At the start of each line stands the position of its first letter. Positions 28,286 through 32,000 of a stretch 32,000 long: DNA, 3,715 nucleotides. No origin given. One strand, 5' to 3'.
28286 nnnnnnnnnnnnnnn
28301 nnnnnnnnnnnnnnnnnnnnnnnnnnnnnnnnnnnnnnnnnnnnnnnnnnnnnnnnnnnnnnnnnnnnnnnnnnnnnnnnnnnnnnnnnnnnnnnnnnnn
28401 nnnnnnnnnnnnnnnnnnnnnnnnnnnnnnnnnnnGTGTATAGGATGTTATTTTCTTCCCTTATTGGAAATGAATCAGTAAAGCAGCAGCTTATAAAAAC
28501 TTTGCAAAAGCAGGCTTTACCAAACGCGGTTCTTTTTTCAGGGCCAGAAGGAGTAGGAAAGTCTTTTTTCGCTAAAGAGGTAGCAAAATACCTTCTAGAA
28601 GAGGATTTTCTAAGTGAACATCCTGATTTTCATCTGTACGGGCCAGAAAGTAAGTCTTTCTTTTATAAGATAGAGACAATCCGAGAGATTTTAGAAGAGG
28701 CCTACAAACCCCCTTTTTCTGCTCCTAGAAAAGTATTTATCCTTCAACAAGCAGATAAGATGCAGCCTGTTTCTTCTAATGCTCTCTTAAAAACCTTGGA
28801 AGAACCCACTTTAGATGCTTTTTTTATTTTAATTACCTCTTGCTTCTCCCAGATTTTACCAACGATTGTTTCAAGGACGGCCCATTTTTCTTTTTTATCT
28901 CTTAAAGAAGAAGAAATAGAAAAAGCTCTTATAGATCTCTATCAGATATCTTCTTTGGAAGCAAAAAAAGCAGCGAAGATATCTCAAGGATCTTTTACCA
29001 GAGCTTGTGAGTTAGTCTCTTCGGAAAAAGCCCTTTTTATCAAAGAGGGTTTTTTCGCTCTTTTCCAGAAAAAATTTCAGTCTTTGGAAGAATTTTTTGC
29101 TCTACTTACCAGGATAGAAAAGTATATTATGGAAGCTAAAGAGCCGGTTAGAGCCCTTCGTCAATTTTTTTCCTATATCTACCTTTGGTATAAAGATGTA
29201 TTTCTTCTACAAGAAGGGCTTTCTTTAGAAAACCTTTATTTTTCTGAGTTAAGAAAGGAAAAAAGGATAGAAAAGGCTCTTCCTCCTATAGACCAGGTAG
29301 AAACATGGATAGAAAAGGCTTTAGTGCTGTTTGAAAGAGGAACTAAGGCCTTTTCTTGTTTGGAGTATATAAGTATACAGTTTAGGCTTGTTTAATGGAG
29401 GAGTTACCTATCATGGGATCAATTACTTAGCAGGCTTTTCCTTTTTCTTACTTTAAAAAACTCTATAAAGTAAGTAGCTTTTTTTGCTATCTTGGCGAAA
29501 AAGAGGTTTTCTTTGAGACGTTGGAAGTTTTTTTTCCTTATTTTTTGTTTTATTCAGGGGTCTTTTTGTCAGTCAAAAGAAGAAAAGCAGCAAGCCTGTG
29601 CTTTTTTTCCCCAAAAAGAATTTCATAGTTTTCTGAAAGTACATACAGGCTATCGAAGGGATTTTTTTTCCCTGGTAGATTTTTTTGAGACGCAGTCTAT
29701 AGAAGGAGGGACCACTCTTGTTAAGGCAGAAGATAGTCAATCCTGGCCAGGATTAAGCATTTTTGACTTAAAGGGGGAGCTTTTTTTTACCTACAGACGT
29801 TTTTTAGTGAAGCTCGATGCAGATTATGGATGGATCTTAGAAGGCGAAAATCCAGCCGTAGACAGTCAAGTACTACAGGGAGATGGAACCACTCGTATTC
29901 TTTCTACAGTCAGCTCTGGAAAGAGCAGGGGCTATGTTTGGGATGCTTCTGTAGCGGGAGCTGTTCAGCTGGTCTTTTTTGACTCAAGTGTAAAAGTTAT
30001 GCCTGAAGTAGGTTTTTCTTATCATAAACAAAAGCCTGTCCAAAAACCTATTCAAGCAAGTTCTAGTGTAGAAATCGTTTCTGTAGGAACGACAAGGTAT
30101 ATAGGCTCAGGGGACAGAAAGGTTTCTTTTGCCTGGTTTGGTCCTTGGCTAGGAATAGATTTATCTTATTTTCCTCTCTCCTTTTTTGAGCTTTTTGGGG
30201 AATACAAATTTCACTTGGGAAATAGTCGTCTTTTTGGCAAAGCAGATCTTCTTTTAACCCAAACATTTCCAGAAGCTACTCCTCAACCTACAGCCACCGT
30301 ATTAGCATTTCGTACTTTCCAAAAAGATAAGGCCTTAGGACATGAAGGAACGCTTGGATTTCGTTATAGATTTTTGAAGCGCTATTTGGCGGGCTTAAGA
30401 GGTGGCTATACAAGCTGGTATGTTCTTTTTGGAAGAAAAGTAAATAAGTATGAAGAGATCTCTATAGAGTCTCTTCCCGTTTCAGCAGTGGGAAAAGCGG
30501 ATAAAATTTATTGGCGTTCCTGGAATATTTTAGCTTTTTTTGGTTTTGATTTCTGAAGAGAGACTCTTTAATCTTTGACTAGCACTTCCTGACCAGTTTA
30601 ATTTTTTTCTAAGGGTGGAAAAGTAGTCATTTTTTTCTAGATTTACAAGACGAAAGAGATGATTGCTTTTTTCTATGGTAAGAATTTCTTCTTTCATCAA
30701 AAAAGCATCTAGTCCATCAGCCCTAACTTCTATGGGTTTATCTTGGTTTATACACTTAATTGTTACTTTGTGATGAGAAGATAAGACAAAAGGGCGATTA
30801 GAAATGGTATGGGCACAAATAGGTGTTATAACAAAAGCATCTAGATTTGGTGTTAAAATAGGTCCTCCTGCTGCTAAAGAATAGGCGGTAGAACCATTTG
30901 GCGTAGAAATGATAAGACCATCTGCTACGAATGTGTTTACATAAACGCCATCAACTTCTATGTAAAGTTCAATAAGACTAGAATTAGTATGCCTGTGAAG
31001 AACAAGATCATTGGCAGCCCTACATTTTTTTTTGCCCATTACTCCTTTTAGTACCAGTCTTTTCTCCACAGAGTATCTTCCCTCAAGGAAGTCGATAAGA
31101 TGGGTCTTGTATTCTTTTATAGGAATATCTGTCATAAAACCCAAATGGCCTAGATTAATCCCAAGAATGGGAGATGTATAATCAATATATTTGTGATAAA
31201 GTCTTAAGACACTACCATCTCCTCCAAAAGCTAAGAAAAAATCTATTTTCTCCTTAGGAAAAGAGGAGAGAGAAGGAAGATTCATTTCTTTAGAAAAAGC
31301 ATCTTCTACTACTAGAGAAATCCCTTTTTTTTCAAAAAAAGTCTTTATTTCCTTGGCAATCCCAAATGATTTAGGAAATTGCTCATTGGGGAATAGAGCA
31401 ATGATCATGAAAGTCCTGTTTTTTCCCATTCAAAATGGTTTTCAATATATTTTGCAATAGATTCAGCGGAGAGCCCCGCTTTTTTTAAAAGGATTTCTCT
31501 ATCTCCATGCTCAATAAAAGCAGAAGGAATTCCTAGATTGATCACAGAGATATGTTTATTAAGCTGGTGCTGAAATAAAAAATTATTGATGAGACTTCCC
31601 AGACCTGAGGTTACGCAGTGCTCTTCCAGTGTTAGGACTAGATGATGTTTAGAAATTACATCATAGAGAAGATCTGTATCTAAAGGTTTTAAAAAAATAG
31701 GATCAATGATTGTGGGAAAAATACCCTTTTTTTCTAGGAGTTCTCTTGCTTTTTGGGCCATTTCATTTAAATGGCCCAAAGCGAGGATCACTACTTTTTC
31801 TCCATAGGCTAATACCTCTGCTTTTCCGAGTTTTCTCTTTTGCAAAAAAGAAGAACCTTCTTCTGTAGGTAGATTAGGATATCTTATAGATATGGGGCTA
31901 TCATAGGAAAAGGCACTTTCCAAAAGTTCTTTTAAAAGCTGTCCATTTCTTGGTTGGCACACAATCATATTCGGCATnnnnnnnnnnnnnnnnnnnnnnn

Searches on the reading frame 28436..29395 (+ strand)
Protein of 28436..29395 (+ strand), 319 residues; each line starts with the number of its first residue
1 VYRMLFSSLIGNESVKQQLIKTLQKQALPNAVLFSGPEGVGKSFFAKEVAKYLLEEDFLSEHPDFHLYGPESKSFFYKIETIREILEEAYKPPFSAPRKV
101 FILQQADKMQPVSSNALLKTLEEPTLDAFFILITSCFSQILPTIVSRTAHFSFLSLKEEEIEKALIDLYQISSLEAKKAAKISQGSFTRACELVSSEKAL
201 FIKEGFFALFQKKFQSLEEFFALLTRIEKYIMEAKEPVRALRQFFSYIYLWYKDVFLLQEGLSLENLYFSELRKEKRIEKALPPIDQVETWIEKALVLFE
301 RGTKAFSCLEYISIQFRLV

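Call 8: search_protein_families(library=ncbifam, proteins=[window:28436-29395:+], max_evalue=0.00001)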
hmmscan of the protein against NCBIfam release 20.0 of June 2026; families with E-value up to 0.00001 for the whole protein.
window:28436-29395:+ (319 aa): 60 families (the best 25 are shown)
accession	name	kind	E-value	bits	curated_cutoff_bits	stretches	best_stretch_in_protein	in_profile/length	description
TIGR00678.1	holB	equivalog_domain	8.2e-42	142.9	180.6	2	61-190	62-188/188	DNA polymerase III subunit delta'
NF004047.0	PRK05564.1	equivalog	5.1e-40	137.4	282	1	5-261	2-252/313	DNA polymerase III subunit delta'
NF005972.1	PRK08058.1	equivalog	1.7e-35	122.8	340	1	61-278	75-285/328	DNA polymerase III subunit delta'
NF005638.0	PRK07399.1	subfamily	2.4e-34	118.8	230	2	78-226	108-254/317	DNA polymerase III subunit delta'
TIGR02397.1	dnaX_nterm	equivalog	1.3e-29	103.6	250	2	78-180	98-200/355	DNA polymerase III subunit gamma/tau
NF011524.0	PRK14963.1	equivalog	3.7e-29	102.3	601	2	79-180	98-199/647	DNA polymerase III subunits gamma and tau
NF005677.0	PRK07471.1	equivalog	3e-28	99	252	2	95-210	139-254/366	DNA polymerase III subunit delta'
NF005926.0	PRK07940.1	equivalog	3.6e-27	95.7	300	1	5-209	4-227/394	DNA polymerase III subunit delta'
NF004310.0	PRK05707.1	equivalog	9.9e-25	87.6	280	1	19-197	12-207/328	DNA polymerase III subunit delta'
NF006586.0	PRK09112.1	equivalog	2.4e-24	86.2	308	1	83-196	127-243/351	DNA polymerase III subunit delta'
NF004549.0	PRK05896.1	equivalog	1.9e-23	83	578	2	79-192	101-219/642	DNA polymerase III subunits gamma and tau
NF004577.0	PRK05917.1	equivalog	2.3e-23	82.9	263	1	17-163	7-161/290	DNA polymerase III subunit delta'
NF004046.1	PRK05563.1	equivalog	9.5e-23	80.9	400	1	78-180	99-201/567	DNA polymerase III subunit gamma/tau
NF011514.0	PRK14953.1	equivalog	2.5e-21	76.2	536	1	79-177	101-199/488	DNA polymerase III subunits gamma and tau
NF011523.0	PRK14962.1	equivalog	3.1e-21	75.7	576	1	79-180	99-200/474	DNA polymerase III subunits gamma and tau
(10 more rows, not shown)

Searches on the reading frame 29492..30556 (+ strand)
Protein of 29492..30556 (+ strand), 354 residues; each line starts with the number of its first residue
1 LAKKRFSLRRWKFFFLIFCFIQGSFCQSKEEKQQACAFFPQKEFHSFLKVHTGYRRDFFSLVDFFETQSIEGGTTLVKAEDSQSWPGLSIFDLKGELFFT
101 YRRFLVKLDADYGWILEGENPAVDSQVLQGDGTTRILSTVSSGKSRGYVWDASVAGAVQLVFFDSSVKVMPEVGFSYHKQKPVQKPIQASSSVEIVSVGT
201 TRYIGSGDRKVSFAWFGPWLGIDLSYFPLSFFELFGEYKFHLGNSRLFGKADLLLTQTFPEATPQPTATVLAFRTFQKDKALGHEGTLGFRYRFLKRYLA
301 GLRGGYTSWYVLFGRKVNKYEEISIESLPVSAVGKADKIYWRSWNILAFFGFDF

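Call 8: search_protein_families(library=ncbifam, proteins=[window:29492-30556:+], max_evalue=0.00001)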
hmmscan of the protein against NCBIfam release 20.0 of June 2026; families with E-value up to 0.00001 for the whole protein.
window:29492-30556:+ (354 aa): 0 families

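Call 67: search_protein_families(library=pfam, proteins=[window:29492-30556:+], max_evalue=0.001)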
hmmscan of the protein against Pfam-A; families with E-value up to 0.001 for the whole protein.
window:29492-30556:+ (354 aa): 1 family
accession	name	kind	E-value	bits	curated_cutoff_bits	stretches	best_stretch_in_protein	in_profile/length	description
PF17251.8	Pom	-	5.9e-29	101.7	22.4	1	49-354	1-285/285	Protochlamydia outer membrane protein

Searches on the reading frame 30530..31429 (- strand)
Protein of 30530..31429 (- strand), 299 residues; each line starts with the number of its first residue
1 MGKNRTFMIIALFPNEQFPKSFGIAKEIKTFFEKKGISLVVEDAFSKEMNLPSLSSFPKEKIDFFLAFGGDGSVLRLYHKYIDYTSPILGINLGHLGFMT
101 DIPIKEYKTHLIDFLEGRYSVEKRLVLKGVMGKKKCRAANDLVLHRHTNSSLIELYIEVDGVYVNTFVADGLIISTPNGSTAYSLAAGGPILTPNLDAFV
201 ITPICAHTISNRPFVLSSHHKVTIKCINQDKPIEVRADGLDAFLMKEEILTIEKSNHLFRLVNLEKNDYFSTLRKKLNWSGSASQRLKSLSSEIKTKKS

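Call 8: search_protein_families(library=ncbifam, proteins=[window:30530-31429:-], max_evalue=0.00001)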
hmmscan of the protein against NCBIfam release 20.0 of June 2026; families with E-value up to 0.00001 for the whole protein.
window:30530-31429:- (299 aa): 18 families
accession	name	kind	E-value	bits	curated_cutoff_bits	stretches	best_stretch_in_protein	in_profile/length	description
NF002561.0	PRK02155.1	equivalog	2.2e-66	224.1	371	1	5-284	4-292/297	NAD kinase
NF002306.0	PRK01231.1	equivalog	3e-63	213.7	316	1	4-283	5-295/299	NAD(+) kinase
NF002521.0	PRK01911.1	equivalog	2.9e-58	197.6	309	1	8-280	1-287/292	NAD kinase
NF002893.0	PRK03378.1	equivalog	1.6e-57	195.1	386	1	4-280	2-288/292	NAD(+) kinase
NF010678.0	PRK14076.1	equivalog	9.3e-53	180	493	1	20-278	304-568/570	bifunctional NADP phosphatase/NAD kinase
NF010679.0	PRK14077.1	equivalog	2.5e-51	174.7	343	1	26-280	28-286/287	NAD(+) kinase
NF002731.0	PRK02645.1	equivalog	4.4e-51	174.1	312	1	21-286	17-299/305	NAD(+) kinase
NF002579.0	PRK02231.1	equivalog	4.1e-49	167.6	459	1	4-281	9-298/301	NAD(+) kinase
NF002984.0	PRK03708.1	equivalog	4.2e-49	167.4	326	1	21-271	14-268/277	NAD(+) kinase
NF003391.0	PRK04539.1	equivalog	9.5e-48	162.8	470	1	61-280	68-292/296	inorganic polyphosphate/ATP-NAD kinase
NF002732.0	PRK02649.1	equivalog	4e-46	157.9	348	1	59-280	66-292/305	NAD(+) kinase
NF002892.0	PRK03372.1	equivalog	7.5e-46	156.9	299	1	15-278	13-293/312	NAD kinase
NF010677.0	PRK14075.1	equivalog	5.7e-43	147.3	260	1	58-279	39-252/257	NAD(+) kinase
NF002255.0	PRK01185.1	subfamily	7.6e-43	146.5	304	1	10-277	3-265/271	NAD(+) kinase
NF003406.0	PRK04761.1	equivalog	2.6e-27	95.6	211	1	55-242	30-220/257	NAD kinase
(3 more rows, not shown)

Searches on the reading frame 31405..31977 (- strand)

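Call 8: search_protein_families(library=ncbifam, proteins=[window:31405-31977:-], max_evalue=0.00001)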
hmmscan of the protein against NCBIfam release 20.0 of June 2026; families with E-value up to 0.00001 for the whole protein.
window:31405-31977:- (190 aa): 7 families
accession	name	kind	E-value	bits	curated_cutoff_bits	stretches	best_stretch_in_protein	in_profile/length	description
NF003933.0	PRK05444.2-2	equivalog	2.4e-40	138.6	395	1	1-182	417-605/606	1-deoxy-D-xylulose-5-phosphate synthase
TIGR00204.1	dxs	equivalog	4.4e-34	118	465.95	1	1-181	434-614/616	1-deoxy-D-xylulose-5-phosphate synthase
NF008968.0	PRK12315.1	subfamily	2e-24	85.8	510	1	1-180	402-579/582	1-deoxy-D-xylulose-5-phosphate synthase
NF004556.0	PRK05899.2-2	equivalog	1.8e-17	62.9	575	1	48-181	508-637/639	transketolase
NF004559.0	PRK05899.2-5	equivalog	1.1e-13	50.4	488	1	49-180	490-622/627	transketolase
NF006667.0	PRK09212.1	subfamily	2.5e-11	43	321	1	45-139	187-281/327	pyruvate dehydrogenase complex E1 component subunit beta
NF008854.0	PRK11892.1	equivalog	3.2e-09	36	454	1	50-138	331-419/464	pyruvate dehydrogenase complex E1 component subunit beta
